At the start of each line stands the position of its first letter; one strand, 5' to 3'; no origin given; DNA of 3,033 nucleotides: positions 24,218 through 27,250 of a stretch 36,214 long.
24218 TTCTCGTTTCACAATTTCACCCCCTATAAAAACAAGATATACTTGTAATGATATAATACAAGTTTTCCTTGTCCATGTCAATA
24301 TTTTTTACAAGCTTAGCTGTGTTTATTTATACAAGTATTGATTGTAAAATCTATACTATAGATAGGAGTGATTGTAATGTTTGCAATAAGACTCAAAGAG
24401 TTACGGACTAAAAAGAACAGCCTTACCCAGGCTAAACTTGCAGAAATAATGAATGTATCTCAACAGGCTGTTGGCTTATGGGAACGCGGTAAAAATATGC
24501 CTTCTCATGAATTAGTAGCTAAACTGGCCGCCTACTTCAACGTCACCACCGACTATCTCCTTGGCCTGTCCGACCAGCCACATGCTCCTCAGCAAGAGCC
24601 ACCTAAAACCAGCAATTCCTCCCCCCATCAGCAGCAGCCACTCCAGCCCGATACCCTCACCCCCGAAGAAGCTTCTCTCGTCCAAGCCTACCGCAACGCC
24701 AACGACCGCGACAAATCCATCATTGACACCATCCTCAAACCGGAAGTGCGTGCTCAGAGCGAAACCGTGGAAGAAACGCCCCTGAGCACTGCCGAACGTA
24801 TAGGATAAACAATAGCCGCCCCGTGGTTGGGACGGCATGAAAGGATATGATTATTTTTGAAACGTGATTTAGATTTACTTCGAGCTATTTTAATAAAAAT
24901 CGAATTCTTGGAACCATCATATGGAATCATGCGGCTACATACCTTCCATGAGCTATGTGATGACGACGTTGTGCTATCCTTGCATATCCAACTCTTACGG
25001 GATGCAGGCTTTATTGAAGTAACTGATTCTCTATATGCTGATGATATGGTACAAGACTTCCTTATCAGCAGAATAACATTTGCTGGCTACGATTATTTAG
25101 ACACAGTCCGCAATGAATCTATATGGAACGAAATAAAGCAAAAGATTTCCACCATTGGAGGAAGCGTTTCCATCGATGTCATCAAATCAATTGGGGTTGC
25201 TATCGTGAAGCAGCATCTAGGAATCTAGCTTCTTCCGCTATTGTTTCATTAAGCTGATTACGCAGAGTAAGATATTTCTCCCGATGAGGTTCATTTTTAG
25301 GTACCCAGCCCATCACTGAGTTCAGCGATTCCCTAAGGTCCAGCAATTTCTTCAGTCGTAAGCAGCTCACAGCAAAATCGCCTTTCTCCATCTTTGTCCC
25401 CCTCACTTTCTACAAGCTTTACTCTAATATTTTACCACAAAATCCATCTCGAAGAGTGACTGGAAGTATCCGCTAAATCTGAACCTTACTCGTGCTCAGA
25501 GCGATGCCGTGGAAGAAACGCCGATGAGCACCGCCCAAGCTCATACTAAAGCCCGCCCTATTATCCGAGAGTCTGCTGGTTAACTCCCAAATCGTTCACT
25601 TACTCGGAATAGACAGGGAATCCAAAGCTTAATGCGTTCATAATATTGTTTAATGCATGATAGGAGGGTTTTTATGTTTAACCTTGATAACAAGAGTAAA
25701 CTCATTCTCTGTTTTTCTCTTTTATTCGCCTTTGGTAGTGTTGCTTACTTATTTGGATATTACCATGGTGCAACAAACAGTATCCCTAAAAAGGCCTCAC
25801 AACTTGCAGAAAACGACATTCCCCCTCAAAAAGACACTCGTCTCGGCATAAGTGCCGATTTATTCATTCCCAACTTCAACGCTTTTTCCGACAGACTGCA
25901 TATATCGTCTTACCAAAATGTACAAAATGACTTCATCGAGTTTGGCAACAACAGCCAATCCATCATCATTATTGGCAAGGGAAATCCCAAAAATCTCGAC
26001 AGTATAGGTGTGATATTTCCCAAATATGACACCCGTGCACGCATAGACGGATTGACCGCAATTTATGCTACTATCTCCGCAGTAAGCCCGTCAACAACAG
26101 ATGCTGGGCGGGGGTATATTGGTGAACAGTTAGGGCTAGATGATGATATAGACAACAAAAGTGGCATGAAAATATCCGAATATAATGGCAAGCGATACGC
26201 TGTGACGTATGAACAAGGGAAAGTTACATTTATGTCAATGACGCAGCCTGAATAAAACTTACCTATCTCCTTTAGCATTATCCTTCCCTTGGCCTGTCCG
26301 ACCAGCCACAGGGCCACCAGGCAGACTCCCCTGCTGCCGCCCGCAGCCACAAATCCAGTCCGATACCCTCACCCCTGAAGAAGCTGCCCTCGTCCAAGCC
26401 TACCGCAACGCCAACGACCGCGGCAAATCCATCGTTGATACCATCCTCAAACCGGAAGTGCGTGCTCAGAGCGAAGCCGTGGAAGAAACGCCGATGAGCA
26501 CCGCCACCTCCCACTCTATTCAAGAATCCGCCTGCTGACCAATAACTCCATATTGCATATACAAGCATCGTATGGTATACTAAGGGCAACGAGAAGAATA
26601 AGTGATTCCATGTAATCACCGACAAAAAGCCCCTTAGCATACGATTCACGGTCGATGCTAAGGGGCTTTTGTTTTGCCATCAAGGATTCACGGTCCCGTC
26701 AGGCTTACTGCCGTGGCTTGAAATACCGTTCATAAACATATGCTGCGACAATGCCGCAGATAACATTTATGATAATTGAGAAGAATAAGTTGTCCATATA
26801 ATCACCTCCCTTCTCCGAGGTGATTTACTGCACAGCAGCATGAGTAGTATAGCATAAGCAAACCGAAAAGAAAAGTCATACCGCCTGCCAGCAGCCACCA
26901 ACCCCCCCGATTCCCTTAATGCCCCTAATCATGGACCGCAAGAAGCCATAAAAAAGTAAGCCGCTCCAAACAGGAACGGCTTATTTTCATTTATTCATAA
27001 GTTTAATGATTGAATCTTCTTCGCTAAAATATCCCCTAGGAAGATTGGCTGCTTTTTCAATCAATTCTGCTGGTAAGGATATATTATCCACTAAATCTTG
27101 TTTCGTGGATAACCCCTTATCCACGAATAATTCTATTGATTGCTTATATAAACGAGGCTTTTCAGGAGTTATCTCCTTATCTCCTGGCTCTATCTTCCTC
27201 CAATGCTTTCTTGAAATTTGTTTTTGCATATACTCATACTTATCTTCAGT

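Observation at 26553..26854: par/Fst-like type I toxin-antitoxin architecture: a 30-aa hydrophobic peptide and a convergent sRNA sharing a bidirectional terminator and a duplicated translation-initiation block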

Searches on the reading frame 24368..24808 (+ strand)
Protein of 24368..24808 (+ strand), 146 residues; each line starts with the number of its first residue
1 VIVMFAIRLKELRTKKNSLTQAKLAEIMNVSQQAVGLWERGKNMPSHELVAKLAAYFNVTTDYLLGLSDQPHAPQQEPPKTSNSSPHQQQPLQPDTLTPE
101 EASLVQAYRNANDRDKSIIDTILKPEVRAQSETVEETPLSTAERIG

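Call 12: search_protein_families(library=pfam, proteins=[window:24368-24808:+], max_evalue=0.001)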
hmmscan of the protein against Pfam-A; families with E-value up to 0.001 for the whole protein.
window:24368-24808:+ (146 aa): 3 families
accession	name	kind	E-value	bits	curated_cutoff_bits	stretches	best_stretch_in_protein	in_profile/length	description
PF01381.28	HTH_3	-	2.5e-14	53.5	23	1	9-64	1-55/55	Helix-turn-helix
PF13560.12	HTH_31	-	5.9e-08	33.3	27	1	5-61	2-58/64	Helix-turn-helix domain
PF12844.13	HTH_19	-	6.1e-06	26.5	30.2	1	7-65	2-59/64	Helix-turn-helix domain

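Call 22: find_related_loci(query=window:24368-24805:+, collection=viral_contigs, flank=6000)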
Query window:24368-24805:+ (146 aa) in viral_contigs; peptide patterns used: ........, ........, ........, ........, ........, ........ (x = any residue, [..] = any of these).
242 stretches matched a pattern; 215 encode a relative of the query (tblastn E <= 1e-3); the best 80 are kept; 80 distinct loci.
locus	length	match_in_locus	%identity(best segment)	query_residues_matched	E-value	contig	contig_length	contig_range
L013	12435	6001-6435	75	1-146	6e-72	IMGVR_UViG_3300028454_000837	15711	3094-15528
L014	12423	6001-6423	64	1-146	6e-58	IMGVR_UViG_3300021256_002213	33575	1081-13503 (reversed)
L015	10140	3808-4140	48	3-123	4e-29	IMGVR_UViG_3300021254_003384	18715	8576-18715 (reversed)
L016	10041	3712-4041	46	3-122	7e-27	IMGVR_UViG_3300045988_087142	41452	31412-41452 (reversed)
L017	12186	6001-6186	59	4-66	3e-16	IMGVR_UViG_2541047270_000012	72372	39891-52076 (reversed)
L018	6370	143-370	49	4-80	5e-18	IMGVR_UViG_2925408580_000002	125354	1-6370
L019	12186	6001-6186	54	8-70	7e-16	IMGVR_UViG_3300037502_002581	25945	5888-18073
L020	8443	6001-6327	39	1-108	1e-17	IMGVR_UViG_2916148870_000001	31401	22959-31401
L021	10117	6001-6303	35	4-123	2e-17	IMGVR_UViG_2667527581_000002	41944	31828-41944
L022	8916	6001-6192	52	2-66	3e-17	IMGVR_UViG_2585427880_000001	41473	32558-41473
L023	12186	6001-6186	54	4-66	3e-17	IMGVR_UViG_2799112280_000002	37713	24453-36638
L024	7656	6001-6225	43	2-77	3e-17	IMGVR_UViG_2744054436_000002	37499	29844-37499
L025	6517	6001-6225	43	2-77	3e-17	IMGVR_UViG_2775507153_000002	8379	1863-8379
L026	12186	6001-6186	57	4-66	4e-17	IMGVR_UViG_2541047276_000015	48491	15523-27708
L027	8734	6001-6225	43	2-77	3e-17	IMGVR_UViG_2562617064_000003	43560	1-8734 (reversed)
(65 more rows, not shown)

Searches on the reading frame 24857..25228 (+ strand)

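Call 12: search_protein_families(library=pfam, proteins=[window:24857-25228:+], max_evalue=0.001)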
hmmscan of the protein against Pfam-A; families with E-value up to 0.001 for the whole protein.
window:24857-25228:+ (123 aa): 1 family
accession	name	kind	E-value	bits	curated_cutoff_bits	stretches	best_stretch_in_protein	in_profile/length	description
PF10711.15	DUF2513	-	6.7e-19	68.5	29.6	1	2-101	1-98/100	Hypothetical protein (DUF2513)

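Call 58: search_protein_families(library=phrogs, proteins=[window:24857-25228:+], max_evalue=0.00001)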
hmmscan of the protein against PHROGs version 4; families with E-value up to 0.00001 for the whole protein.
window:24857-25228:+ (123 aa): 1 family
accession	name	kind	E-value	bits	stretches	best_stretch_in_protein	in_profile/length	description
phrog_585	-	unknown function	8.4e-23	82.1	1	1-122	1-126/128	-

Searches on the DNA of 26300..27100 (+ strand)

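Call 5: search_rna_families(source=window, start=26300, end=27100, threshold=evalue, max_evalue=10, show_alignments=3)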
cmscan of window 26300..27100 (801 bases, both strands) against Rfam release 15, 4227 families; matches with E-value up to 10: 11.
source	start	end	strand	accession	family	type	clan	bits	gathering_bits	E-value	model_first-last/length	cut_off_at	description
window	26950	27012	-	RF00506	Thr_leader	Cis-reg; leader;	-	22.2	55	0.12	1-118/118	no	Threonine operon leader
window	26725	26775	+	RF03290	mir-9428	Gene; miRNA;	-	20.2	81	0.19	1-68/68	no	mir-9428 microRNA precursor family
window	26951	27008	-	RF02054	STnc420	Gene; sRNA;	-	20.2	70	0.38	1-58/58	no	Salmonella enterica sRNA STnc420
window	26935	26989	+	RF00506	Thr_leader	Cis-reg; leader;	-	17.2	55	1.8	1-118/118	no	Threonine operon leader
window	26928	27004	+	RF02621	BSnc120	Gene; sRNA;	-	16.8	114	1.2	1-88/88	no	Brucella sRNA 120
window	26950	26990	-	RF02620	BSnc119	Gene; sRNA;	-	14.9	115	9.7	36-75/90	no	Brucella sRNA 119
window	26942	27091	-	RF00557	L10_leader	Cis-reg; leader;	-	14.7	44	9.3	1-138/138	no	Ribosomal protein L10 leader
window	26842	27011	-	RF00007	U12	Gene; snRNA; splicing;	CL00006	14.3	53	3.2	1-151/151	no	U12 minor spliceosomal RNA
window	26431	26494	+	RF01739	Glutamine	Cis-reg; riboswitch;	-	13.3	35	9.9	1-53/53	no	Glutamine riboswitch aptamer (glnA leader)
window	26937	26984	+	RF00382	DnaX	Cis-reg; frameshift_element;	-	12.5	35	6.5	1-65/65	no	DnaX ribosomal frameshifting element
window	26628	26670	-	RF02442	SpF66_sRNA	Gene; sRNA;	-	11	42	6.1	194-226/239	no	Streptococcus sRNA SpF66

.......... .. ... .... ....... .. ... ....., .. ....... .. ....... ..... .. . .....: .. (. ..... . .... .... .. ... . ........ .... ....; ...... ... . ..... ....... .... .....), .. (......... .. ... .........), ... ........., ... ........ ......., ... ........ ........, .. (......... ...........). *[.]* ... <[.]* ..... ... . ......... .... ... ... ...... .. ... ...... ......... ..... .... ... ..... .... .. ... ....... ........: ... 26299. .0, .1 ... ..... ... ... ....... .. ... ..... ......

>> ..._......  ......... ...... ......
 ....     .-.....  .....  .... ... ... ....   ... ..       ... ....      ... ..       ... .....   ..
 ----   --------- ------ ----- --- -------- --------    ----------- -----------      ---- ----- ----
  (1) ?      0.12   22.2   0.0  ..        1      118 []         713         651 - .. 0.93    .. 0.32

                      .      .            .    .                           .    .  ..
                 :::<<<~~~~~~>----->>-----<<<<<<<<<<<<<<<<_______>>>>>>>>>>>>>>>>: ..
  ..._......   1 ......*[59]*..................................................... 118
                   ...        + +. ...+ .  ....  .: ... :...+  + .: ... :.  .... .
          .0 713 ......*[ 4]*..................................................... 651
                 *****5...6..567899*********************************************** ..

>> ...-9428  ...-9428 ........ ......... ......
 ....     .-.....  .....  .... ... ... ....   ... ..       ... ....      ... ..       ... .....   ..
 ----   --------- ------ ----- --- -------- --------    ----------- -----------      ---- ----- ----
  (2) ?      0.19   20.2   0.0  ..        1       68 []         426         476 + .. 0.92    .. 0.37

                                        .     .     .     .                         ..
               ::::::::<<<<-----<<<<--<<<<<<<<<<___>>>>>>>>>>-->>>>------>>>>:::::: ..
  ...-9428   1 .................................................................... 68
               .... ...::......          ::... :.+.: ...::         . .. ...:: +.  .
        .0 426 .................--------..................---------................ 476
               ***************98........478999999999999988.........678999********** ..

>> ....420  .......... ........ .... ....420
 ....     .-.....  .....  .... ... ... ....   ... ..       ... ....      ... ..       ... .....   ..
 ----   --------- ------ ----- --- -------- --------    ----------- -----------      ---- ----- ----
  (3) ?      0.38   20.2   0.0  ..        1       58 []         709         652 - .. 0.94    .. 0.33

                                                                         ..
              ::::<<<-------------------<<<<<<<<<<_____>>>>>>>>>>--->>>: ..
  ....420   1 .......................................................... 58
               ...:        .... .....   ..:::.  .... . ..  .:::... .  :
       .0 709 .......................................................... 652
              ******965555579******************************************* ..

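Call 10: search_dna_similar(query=window:26400-27000:+, collection=phages, mode=distant)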
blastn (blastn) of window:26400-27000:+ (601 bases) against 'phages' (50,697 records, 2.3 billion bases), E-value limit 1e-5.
No match.

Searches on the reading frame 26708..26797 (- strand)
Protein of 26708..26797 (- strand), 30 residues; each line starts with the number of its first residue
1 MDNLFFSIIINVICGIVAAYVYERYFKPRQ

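Call 6: search_protein_families(library=pfam, proteins=[window:26708-26797:-], max_evalue=10)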
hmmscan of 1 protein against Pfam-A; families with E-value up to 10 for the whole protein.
seq(30 aa): 1 family
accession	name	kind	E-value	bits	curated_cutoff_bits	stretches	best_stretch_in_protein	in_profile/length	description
PF11654.13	NCE101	-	0.098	12.8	24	1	10-24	11-25/45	Non-classical export protein 1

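Call 17: find_encoding_contigs(protein=window:26708-26797:-, flank=5000, max_places=10)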
Protein seq(30 aa) (30 aa): no gene with exactly this product is on record in the collection.

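Call 51: search_solved_structures(query=A2, max_evalue=10, show_alignments=3)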
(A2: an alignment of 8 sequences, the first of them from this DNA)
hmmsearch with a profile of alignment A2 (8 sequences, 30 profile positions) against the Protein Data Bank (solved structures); distinct sequences matched with E-value up to 10: 3.
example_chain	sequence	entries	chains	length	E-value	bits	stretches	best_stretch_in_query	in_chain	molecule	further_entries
9srx_K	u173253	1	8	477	1.8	11.7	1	11-27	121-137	PTS system glucose-specific EIICB component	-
9hnp_B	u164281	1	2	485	1.9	11.6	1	11-27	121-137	PTS system glucose-specific EIICB component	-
8qsr_A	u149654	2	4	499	2.1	11.5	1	11-27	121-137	PTS system glucose-specific EIICB component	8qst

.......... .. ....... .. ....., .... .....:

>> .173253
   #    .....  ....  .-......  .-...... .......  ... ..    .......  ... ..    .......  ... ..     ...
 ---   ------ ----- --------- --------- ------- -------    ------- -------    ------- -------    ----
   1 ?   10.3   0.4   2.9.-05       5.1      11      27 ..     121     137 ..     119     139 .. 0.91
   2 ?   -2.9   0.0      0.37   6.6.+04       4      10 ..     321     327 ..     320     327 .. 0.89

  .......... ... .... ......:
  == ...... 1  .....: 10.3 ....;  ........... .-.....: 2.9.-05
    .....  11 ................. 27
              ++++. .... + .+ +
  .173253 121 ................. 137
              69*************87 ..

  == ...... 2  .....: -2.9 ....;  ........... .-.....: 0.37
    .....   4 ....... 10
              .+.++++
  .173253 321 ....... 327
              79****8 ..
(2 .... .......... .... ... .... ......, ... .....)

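Call 52: search_protein_families(library=pfam, alignment_id=A2, max_evalue=10)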
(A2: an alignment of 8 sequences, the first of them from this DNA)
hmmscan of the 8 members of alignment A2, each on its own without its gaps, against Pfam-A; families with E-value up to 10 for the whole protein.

A. member 1, seq(30 aa): 1 family
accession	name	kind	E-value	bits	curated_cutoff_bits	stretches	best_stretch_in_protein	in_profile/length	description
PF11654.13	NCE101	-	0.098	12.8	24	1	10-24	11-25/45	Non-classical export protein 1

B. families by the number of members that match (of 8 scanned): 2 families
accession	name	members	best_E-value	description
PF11654.13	NCE101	2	0.093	Non-classical export protein 1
PF12822.12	ECF_trnsprt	2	0.11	ECF transporter, substrate-specific component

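Call 53: search_protein_families(library=ncbifam, alignment_id=A2, max_evalue=10)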
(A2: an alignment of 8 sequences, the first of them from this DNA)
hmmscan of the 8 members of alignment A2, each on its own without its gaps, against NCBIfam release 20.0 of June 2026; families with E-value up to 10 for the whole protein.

A. member 1, seq(30 aa): 3 families
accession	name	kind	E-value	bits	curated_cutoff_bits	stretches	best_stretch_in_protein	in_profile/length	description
NF045610.1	acin_4_helix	equivalog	0.019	15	50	1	3-28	34-59/131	putative four-helix membrane protein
NF042414.1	CLC_0170_fam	subfamily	0.037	14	30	1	5-27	3-25/56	CLC_0170 family protein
TIGR02002.1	PTS-II-BC-glcB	equivalog_domain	0.082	11.6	591.8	1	10-27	137-154/502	glucose-specific PTS transporter subunit IIBC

B. families by the number of members that match (of 8 scanned): 5 families
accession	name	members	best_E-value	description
NF047374.1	CD_typeI_toxin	4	0.014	type I toxin-antitoxin system toxin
TIGR02002.1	PTS-II-BC-glcB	3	0.082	glucose-specific PTS transporter subunit IIBC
NF042414.1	CLC_0170_fam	2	0.033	CLC_0170 family protein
TIGR01998.1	PTS-II-BC-nag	2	0.072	N-acetylglucosamine-specific PTS transporter subunit IIBC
NF045610.1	acin_4_helix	1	0.019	putative four-helix membrane protein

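Call 76: search_protein_representatives(protein=window:26708-26797:-)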
Query: 30 residues. Proteins with E-value up to 0.001 (for the whole library): 2; up to 1e-10: 0; up to 1e-30: 0. The best 2 are listed.
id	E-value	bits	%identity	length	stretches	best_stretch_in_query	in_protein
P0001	9.0e-06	40.0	54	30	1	3-30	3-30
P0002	3.5e-05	38.2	57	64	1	3-30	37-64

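Call 78: find_encoding_contigs(protein=P0001, flank=6000, max_places=8)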
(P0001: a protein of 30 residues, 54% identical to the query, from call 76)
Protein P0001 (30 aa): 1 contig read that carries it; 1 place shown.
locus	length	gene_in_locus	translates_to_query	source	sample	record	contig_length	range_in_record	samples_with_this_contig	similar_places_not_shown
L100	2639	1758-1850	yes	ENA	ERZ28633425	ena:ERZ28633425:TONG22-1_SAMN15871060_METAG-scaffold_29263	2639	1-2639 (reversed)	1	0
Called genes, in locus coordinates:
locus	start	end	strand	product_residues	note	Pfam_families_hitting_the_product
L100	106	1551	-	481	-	PF00239:Resolvase, PF07508:Recombinase, PF13408:Zn_ribbon_recom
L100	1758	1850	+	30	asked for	-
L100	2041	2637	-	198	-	?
